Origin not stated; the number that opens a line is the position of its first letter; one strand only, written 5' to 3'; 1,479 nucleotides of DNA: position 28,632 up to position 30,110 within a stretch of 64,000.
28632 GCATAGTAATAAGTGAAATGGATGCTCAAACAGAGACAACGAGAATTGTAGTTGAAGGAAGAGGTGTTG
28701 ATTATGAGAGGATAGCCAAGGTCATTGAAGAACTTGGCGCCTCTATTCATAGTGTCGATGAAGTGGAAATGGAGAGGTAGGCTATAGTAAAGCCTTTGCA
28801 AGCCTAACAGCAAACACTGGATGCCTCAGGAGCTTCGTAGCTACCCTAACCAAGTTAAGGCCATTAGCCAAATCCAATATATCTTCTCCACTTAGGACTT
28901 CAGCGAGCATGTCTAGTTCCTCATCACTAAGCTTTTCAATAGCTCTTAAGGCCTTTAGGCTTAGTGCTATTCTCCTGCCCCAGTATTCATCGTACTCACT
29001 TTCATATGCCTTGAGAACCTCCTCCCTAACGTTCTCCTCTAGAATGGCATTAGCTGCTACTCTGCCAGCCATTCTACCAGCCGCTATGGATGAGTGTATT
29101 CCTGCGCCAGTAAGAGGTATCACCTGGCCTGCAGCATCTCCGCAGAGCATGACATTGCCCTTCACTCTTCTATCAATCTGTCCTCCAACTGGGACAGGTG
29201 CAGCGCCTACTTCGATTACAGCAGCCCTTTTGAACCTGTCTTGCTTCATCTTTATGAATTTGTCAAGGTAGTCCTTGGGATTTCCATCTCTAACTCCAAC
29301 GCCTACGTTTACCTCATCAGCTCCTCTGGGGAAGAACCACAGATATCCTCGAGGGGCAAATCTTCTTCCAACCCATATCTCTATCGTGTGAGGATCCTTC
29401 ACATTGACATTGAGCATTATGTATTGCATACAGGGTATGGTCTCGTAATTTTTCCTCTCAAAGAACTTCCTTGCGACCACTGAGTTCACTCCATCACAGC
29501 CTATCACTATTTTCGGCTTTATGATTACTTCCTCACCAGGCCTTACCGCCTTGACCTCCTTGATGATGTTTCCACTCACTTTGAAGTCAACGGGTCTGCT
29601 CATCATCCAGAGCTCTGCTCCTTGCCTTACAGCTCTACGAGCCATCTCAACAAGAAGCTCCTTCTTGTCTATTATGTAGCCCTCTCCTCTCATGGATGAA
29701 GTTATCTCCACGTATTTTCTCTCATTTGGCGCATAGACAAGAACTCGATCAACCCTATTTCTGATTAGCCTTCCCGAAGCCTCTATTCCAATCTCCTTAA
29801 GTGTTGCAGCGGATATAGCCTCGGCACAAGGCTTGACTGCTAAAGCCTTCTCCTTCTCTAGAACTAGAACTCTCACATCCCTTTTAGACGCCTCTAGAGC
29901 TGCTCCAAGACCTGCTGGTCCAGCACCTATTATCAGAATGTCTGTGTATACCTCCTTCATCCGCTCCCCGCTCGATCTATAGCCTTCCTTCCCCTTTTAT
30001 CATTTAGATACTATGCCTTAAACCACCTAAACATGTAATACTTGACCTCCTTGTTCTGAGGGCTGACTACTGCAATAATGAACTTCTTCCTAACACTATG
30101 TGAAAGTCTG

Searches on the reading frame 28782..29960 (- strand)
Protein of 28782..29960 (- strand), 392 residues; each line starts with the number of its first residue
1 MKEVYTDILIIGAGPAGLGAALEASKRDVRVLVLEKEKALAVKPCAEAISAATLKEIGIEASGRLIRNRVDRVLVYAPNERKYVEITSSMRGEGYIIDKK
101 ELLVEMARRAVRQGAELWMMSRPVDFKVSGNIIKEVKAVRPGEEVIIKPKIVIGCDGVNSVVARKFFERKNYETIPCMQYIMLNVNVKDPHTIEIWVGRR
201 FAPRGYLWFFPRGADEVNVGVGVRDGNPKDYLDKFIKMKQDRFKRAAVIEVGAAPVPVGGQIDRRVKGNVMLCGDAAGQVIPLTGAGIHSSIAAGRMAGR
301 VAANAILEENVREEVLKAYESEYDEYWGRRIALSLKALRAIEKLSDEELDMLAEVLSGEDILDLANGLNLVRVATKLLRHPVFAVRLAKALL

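Call 20: search_protein_families(library=pfam, proteins=[window:28782-29960:-], max_evalue=0.01)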
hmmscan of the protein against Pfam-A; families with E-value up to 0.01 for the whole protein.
window:28782-29960:- (392 aa): 13 families
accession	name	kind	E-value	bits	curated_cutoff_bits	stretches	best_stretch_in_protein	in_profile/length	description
PF22578.2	GGR_cat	-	2.1e-22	79.2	27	1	176-255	4-87/88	Geranylgeranyl reductase catalytic domain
PF01494.25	FAD_binding_3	-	1.9e-19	70.6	22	1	6-322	2-337/349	FAD binding domain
PF01266.30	DAO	-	1.1e-10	42.1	27.9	2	7-40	1-34/353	FAD dependent oxidoreductase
PF05834.18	Lycopene_cycl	-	2.1e-08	34.1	23.4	1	7-115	1-102/380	Lycopene cyclase protein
PF12831.13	FAD_oxidored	-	1.5e-07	31.5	27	1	7-160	1-148/416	FAD dependent oxidoreductase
PF07992.20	Pyr_redox_2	-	5.1e-07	29.8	26.1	1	7-77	2-58/291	Pyridine nucleotide-disulphide oxidoreductase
PF03486.20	HI0933_like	-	1.2e-06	28.6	50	1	7-43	2-38/244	HI0933-like protein Rossmann domain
PF00890.30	FAD_binding_2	-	1.4e-06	28.3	20.4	1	7-39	1-33/414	FAD binding domain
PF13738.12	Pyr_redox_3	-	2.7e-06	27.3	30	1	9-38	1-31/305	Pyridine nucleotide-disulphide oxidoreductase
PF01134.28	GIDA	-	7.5e-06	25.7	22.1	1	7-67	1-64/391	Glucose inhibited division protein A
PF01946.23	Thi4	-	1.8e-05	24.5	26.2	1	4-38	16-51/235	Thi4 family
PF13450.12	NAD_binding_8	-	2.7e-05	24.8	21.9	1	10-38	1-29/68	NAD(P)-binding Rossmann-like domain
PF04820.20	Trp_halogenase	-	0.005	16.2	21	0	260-323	312-375/458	Tryptophan halogenase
